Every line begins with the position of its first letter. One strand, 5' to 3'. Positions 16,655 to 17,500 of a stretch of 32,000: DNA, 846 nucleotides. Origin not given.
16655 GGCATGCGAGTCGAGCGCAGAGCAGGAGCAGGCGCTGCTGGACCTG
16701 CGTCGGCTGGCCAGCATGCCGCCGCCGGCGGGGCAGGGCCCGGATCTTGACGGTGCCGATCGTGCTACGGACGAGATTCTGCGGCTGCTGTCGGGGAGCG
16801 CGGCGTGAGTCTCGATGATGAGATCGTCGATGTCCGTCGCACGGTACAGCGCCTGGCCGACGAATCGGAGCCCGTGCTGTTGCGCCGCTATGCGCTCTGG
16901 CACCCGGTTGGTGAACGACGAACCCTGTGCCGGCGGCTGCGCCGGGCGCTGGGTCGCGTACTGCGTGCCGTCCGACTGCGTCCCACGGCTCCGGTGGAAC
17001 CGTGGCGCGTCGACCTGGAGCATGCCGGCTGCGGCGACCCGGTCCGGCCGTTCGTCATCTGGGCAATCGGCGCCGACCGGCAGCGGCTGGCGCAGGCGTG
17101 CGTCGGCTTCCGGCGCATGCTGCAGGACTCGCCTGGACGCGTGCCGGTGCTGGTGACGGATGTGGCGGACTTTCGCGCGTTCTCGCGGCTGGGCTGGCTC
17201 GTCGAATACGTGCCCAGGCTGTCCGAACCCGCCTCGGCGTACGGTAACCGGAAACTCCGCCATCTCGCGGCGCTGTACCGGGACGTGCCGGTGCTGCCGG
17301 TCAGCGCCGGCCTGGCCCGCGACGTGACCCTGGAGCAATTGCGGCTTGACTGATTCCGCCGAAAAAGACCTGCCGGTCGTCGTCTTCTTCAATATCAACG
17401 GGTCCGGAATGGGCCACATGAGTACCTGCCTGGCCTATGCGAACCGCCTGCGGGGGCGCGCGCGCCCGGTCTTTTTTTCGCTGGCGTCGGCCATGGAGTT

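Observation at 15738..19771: Diverged tandem duplication of a two-gene module (MurG-like GT-B plus small unknown protein)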

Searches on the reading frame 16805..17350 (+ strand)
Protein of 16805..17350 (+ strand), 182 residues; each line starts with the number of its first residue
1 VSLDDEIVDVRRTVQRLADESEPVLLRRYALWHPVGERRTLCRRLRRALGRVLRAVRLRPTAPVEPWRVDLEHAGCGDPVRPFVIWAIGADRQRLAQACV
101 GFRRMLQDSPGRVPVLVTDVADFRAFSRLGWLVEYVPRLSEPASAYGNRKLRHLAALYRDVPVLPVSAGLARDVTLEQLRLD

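Call 6: search_protein_families(library=pfam, max_evalue=0.01, proteins=[window:16805-17350:+])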
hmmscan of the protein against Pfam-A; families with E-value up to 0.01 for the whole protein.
window:16805-17350:+ (182 aa): 0 families

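Call 7: search_protein_families(library=ncbifam, max_evalue=0.01, proteins=[window:16805-17350:+])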
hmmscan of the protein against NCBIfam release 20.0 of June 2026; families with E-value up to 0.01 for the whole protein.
window:16805-17350:+ (182 aa): 0 families
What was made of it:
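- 16805..17353 (+): Small A: 182-aa partner protein of an uncharacterised family. GTG start inside GTGA; its 3' end overlaps GT-B B by 8 nt. No Pfam or NCBIfam hit (calls 6, 7).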

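Call 8: find_homologous_proteins(query=window:16805-17350:+, max_evalue=0.001)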
Query window:16805-17350:+ (182 aa): 388 proteins with E <= 0.001 among 1449 candidates; the best 120 are listed.
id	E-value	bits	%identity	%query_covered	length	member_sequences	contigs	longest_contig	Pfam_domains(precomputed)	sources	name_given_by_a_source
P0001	5.2e-114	397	100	100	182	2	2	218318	-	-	-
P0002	2.1e-68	248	64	98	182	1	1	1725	-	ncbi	-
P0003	7.6e-67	243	64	98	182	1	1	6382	-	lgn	-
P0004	1.7e-66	242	62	99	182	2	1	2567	-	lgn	-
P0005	8.1e-63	230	62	98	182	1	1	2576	-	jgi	jgi:hypothetical protein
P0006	1.2e-58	216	59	98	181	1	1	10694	-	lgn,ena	-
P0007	1.2e-58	216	59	100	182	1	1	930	-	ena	-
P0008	4.2e-55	205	57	100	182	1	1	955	-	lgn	-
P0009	1.0e-54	203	58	100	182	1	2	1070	-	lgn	-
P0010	9.0e-53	197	55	100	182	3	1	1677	-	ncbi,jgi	-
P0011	1.3e-52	197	57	100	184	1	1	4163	-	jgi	-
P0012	1.3e-52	197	54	100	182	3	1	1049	-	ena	-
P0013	3.2e-52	195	55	100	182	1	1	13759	-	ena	-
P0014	6.4e-52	194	54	100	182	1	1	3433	-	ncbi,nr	ncbi:MAG: hypothetical protein O7H39_03530 [Gammaproteobacteria bacterium]|nr:hypothetical protein [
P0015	3.2e-51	192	54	100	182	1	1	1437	-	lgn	-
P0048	5.3e-47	178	52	100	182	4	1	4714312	-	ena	-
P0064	8.9e-45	171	53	99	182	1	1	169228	-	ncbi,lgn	ncbi:MAG: hypothetical protein WD795_05850 [Woeseia sp.]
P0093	2.9e-42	163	52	93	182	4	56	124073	-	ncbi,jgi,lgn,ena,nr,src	ncbi:MAG TPA: hypothetical protein VKZ85_03860 [Woeseiaceae bacterium]|nr:hypothetical protein [Woes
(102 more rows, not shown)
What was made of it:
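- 16805..17353 (+): 388 homologs (call 8).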

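Call 10: find_encoding_contigs(protein=P0048, flank=10000, max_places=3)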
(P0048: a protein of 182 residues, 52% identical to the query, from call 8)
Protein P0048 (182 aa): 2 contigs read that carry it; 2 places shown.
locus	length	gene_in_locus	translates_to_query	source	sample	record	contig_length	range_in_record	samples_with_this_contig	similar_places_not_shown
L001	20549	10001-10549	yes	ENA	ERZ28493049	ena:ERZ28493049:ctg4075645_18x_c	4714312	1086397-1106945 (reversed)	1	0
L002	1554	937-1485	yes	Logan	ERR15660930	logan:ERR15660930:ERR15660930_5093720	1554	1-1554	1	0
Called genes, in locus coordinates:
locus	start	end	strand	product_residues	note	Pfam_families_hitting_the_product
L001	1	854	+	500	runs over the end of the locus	PF06450:NhaB, PF03600:CitMHS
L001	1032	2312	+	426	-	PF03721:UDPG_MGDP_dh_N, PF00984:UDPG_MGDP_dh, PF03720:UDPG_MGDP_dh_C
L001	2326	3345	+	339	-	PF00106:adh_short (weak), PF01073:3Beta_HSD, PF01370:Epimerase, PF02719:Polysacc_synt_2, PF04321:RmlD_sub_bind, PF07993:NAD_binding_4 (faint), PF16363:GDP_Man_Dehyd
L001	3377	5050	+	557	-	PF00342:PGI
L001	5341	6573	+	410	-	-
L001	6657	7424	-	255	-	PF00535:Glycos_transf_2, PF10111:Glyco_tranf_2_2, PF13641:Glyco_tranf_2_3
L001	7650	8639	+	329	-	PF13579:Glyco_trans_4_4, PF00534:Glycos_transf_1 (weak)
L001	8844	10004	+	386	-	-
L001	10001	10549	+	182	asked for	-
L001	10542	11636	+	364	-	-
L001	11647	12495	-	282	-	-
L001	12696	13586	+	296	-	PF14099:Polysacc_lyase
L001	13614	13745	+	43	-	-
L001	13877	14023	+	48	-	-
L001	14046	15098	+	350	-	PF08885:GSCFA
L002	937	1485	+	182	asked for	-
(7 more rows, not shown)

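Call 11: find_encoding_contigs(protein=P0093, flank=10000, max_places=3)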
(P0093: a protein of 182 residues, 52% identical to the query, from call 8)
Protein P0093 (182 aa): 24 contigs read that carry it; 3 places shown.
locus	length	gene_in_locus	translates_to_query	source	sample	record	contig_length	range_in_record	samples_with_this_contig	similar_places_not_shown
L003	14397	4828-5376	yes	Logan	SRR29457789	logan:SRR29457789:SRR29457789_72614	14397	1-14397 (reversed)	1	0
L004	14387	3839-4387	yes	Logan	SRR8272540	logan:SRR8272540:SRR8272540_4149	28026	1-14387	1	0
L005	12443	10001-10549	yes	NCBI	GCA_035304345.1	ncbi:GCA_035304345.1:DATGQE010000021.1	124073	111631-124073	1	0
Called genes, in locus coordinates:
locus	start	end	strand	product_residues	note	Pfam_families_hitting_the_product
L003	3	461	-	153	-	?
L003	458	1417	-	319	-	PF01073:3Beta_HSD, PF01370:Epimerase, PF02719:Polysacc_synt_2, PF04321:RmlD_sub_bind, PF13460:NAD_binding_10, PF16363:GDP_Man_Dehyd, PF07993:NAD_binding_4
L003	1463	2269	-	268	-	PF00535:Glycos_transf_2, PF10111:Glyco_tranf_2_2, PF13641:Glyco_tranf_2_3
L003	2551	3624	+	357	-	PF13439:Glyco_transf_4 (weak), PF13579:Glyco_trans_4_4, PF13524:Glyco_trans_1_2 (weak)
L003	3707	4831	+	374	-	-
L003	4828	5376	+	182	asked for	-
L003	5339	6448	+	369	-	-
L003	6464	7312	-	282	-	-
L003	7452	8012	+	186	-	-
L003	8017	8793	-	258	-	-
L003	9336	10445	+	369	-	-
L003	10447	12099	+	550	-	PF13469:Sulfotransfer_3 (faint)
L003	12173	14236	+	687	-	PF00535:Glycos_transf_2, PF10111:Glyco_tranf_2_2, PF13641:Glyco_tranf_2_3, PF00535:Glycos_transf_2, PF10111:Glyco_tranf_2_2 (weak)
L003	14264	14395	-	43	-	?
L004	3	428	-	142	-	?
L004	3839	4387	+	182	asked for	-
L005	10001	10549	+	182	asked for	-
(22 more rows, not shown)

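Call 12: find_encoding_contigs(protein=P0064, flank=10000, max_places=3)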
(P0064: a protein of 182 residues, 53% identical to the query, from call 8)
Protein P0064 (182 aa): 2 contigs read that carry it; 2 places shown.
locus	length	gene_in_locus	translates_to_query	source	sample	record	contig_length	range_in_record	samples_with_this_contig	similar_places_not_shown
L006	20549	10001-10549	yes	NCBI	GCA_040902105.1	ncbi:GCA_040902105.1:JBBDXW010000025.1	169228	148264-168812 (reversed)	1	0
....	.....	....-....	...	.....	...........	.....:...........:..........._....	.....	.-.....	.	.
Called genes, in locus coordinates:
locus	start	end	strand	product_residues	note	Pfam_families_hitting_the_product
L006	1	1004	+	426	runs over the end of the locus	PF03721:UDPG_MGDP_dh_N, PF00984:UDPG_MGDP_dh, PF03720:UDPG_MGDP_dh_C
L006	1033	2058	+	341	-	PF00106:adh_short (weak), PF01073:3Beta_HSD, PF01370:Epimerase, PF02719:Polysacc_synt_2, PF04321:RmlD_sub_bind, PF07993:NAD_binding_4 (faint), PF16363:GDP_Man_Dehyd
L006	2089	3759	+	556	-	PF00342:PGI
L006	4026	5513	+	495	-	PF14052:Caps_assemb_Wzi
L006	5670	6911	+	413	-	PF13505:OMP_b-brl (faint)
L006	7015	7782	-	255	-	PF00535:Glycos_transf_2, PF10111:Glyco_tranf_2_2, PF13641:Glyco_tranf_2_3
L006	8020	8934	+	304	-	PF13439:Glyco_transf_4 (weak), PF13579:Glyco_trans_4_4, PF00534:Glycos_transf_1 (weak), PF13524:Glyco_trans_1_2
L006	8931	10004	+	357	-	PF04101:Glyco_tran_28_C (faint)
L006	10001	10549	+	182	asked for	-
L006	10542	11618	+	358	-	PF04101:Glyco_tran_28_C (weak)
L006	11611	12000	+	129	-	-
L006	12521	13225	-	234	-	PF13578:Methyltransf_24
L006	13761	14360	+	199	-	-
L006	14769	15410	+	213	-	PF13489:Methyltransf_23, PF13847:Methyltransf_31 (faint), PF08241:Methyltransf_11, PF08242:Methyltransf_12 (faint), PF13649:Methyltransf_25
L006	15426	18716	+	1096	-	PF13489:Methyltransf_23, PF05175:MTS (faint), PF08241:Methyltransf_11, PF08242:Methyltransf_12, PF13649:Methyltransf_25, PF13847:Methyltransf_31, PF13524:Glyco_trans_1_2, PF00535:Glycos_transf_2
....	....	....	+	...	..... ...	-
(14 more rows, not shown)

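Call 19: find_related_loci(query=A1, collection=genome_contigs, flank=10000)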
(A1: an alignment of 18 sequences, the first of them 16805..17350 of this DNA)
Query A1 (182 aa) in genome_contigs; peptide patterns used: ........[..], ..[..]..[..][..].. (x = any residue, [..] = any of these).
180 stretches matched a pattern; 50 encode a relative of the query (tblastn E <= 1e-3); 49 distinct loci.
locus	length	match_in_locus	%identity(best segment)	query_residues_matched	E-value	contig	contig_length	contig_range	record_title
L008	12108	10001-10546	57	1-182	4e-54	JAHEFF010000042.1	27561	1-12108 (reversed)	MAG: Woeseiaceae bacterium isolate Ww312 NODE_2808_length_27561_cov_6.081815, whole genome shotgun sequence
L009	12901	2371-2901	55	1-178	4e-53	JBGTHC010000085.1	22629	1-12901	MAG: Woeseiaceae bacterium isolate JTS-RE23 k141_1711346, whole genome shotgun sequence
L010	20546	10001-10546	49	1-182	4e-49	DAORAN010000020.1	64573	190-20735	MAG TPA_asm: Woeseiaceae bacterium isolate AMR_MDS_0957 NODE_116_length_64573_cov_12.196519, whole genome shotgun sequen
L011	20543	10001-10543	52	1-181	3e-48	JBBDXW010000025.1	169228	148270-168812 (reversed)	MAG: Woeseia sp. isolate LejiaD_61_26 Lejia_D_176_length_169228_cov_16, whole genome shotgun sequence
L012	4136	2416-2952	51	1-182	7e-48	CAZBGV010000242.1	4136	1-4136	MAG TPA_asm: uncultured Woeseiaceae bacterium isolate SRP263527_co2_88 genome assembly, contig: NODE_22997_length_4136_c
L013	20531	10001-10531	51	1-182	2e-47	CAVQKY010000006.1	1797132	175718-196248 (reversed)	MAG: uncultured proteobacterium isolate MFD02840.bin.1.268 genome assembly, contig: contig_77337, whole genome shotgun s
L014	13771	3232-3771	49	1-181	2e-46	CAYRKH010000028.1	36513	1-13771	MAG TPA_asm: uncultured Woeseiaceae bacterium isolate SRP263527_co1_191 genome assembly, contig: NODE_867_length_36513_c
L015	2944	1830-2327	53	1-170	6e-46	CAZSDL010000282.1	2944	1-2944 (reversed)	MAG TPA_asm: uncultured Woeseiaceae bacterium isolate SRP072547_co1_311 genome assembly, contig: NODE_85380_length_2944_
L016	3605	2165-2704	49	1-179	2e-41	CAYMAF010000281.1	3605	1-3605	MAG TPA_asm: uncultured Gammaproteobacteria bacterium isolate SRP268622_co1_360 genome assembly, contig: NODE_66484_leng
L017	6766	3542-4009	51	1-160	7e-41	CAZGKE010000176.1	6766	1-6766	MAG TPA_asm: uncultured Gammaproteobacteria bacterium isolate SRP072547_co1_403 genome assembly, contig: NODE_24527_leng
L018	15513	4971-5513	48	1-180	5e-39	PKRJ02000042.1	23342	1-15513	MAG: Gammaproteobacteria bacterium isolate ZC4RG20 NODE_1711_length_23342_cov_24.260532, whole genome shotgun sequence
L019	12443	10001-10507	52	1-169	1e-34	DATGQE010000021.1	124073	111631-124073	MAG TPA_asm: Woeseiaceae bacterium isolate SMAG_U10415 k141_4941198, whole genome shotgun sequence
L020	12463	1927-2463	43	1-179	2e-34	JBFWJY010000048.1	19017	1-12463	MAG: Desulfomicrobium sp. isolate CA_2019_NHSR_3 NODE_6397_length_19017_cov_4.851456_NHSR, whole genome shotgun sequence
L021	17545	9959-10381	52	40-179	6e-34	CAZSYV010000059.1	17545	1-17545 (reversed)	MAG TPA_asm: uncultured Klebsiella sp. isolate binchicken_co235_70 genome assembly, contig: NODE_8071_length_17545_cov_1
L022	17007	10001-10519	43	1-173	9e-34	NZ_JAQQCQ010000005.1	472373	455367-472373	Paraburkholderia caffeinilytica strain RL17-332-BIF-A 5, whole genome shotgun sequence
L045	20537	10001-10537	39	1-179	3e-26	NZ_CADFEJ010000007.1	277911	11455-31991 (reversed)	Burkholderia territorii strain LMG 28158, whole genome shotgun sequence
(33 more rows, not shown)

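Call 25: search_protein_families(library=pfam, max_evalue=0.001, proteins=[L045:655-6072:+, L045:6174-7565:+, L045:7726-8892:+, L045:8892-10001:+, L045:10001-10549:+, L045:10555-11526:+, L045:11526-12863:+, L045:12847-13929:+, L045:13948-15420:+, L045:16501-17319:+])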
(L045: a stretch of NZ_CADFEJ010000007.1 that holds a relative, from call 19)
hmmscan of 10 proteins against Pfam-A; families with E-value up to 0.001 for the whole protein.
L045:655-6072:+ (1806 aa): 10 families
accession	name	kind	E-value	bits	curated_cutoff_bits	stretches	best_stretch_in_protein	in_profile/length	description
PF14307.12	Glyco_tran_WbsX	-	1.3e-125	420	25.1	1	739-1079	2-349/350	Glycosyltransferase WbsX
PF13692.12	Glyco_trans_1_4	-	5.9e-32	111.3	27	2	1339-1474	8-142/142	Glycosyl transferases group 1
PF00534.26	Glycos_transf_1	-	6.9e-30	104.3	26.4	2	1327-1486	10-170/172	Glycosyl transferases group 1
PF00535.33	Glycos_transf_2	-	2.3e-21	76.9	23.3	1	1537-1712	1-166/168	Glycosyl transferase family 2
PF13641.12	Glyco_tranf_2_3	-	2.8e-15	57.4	27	1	1535-1759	2-218/230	Glycosyltransferase like family 2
PF13524.12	Glyco_trans_1_2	-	4.4e-12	46.6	25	1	1356-1496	7-136/144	Glycosyl transferase-like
PF13439.12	Glyco_transf_4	-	6.4e-09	36.5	28.5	1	1161-1320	3-168/170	Glycosyltransferase Family 4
PF20706.3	GT4-conflict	-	5.4e-07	29.4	26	0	229-391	155-325/385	Family 4 Glycosyltransferase in conflict systems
PF13579.12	Glyco_trans_4_4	-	2.3e-06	28.5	29.7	1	1161-1316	2-157/158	Glycosyl transferase 4-like domain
PF07719.23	TPR_2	-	0.00073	19.9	27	0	11-37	6-32/34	Tetratricopeptide repeat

L045:6174-7565:+ (464 aa): 1 family
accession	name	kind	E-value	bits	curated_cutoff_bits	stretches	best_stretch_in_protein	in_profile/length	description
PF15892.11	BNR_4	-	1.5e-65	221.7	27.3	1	64-328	3-272/272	BNR repeat-containing family member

L045:7726-8892:+ (389 aa): 3 families
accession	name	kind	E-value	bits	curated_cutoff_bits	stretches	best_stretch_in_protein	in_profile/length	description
PF03721.20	UDPG_MGDP_dh_N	-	4.7e-31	108.2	27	1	1-169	1-182/187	UDP-glucose/GDP-mannose dehydrogenase family, NAD binding domain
PF00984.24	UDPG_MGDP_dh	-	5.4e-28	97.4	25.4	1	192-281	2-93/94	UDP-glucose/GDP-mannose dehydrogenase family, central domain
PF03720.21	UDPG_MGDP_dh_C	-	3.4e-10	40.6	30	1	300-366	1-71/103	UDP-glucose/GDP-mannose dehydrogenase family, UDP binding domain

L045:8892-10001:+ (370 aa): 1 family
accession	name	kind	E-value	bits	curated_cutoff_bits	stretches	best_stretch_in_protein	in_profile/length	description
PF04101.22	Glyco_tran_28_C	-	4.7e-06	27.2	22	1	261-324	65-129/166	Glycosyltransferase family 28 C-terminal domain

L045:10001-10549:+ (183 aa): 0 families

L045:10555-11526:+ (324 aa): 0 families

L045:11526-12863:+ (446 aa): 4 families
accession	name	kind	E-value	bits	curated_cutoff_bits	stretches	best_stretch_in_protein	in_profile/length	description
PF00534.26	Glycos_transf_1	-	1.8e-22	80.1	26.4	1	255-412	14-167/172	Glycosyl transferases group 1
PF13579.12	Glyco_trans_4_4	-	3.1e-21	76.8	29.7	1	61-240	1-158/158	Glycosyl transferase 4-like domain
PF13692.12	Glyco_trans_1_4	-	3e-20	73.4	27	1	257-403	2-142/142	Glycosyl transferases group 1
PF13439.12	Glyco_transf_4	-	1.1e-17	65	28.5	1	62-245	3-170/170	Glycosyltransferase Family 4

L045:12847-13929:+ (361 aa): 1 family
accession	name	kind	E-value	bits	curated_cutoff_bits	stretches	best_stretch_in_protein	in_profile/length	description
PF13524.12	Glyco_trans_1_2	-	1.5e-18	67.6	25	1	236-357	23-144/144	Glycosyl transferase-like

L045:13948-15420:+ (491 aa): 4 families
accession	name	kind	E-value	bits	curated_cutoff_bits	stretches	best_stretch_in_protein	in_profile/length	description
PF13641.12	Glyco_tranf_2_3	-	3.7e-32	112.6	27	1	58-287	1-230/230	Glycosyltransferase like family 2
PF13632.12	Glyco_trans_2_3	-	2e-25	90.2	27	1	149-330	3-194/198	Glycosyl transferase family group 2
PF00535.33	Glycos_transf_2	-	1.8e-20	74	23.3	1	61-228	1-162/168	Glycosyl transferase family 2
PF13506.12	Glyco_transf_21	-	5.7e-09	36.1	21.7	1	125-284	11-169/174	Glycosyl transferase family 21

L045:16501-17319:+ (273 aa): 3 families
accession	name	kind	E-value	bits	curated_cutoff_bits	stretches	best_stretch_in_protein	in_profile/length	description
PF00106.31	adh_short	-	1.4e-35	123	26.6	1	20-206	2-187/195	short chain dehydrogenase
PF13561.12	adh_short_C2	-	4.5e-20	72.7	27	1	28-221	6-196/236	Enoyl-(Acyl carrier protein) reductase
PF08659.16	KR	-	2.8e-06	27.8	22.6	1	21-181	3-162/180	KR domain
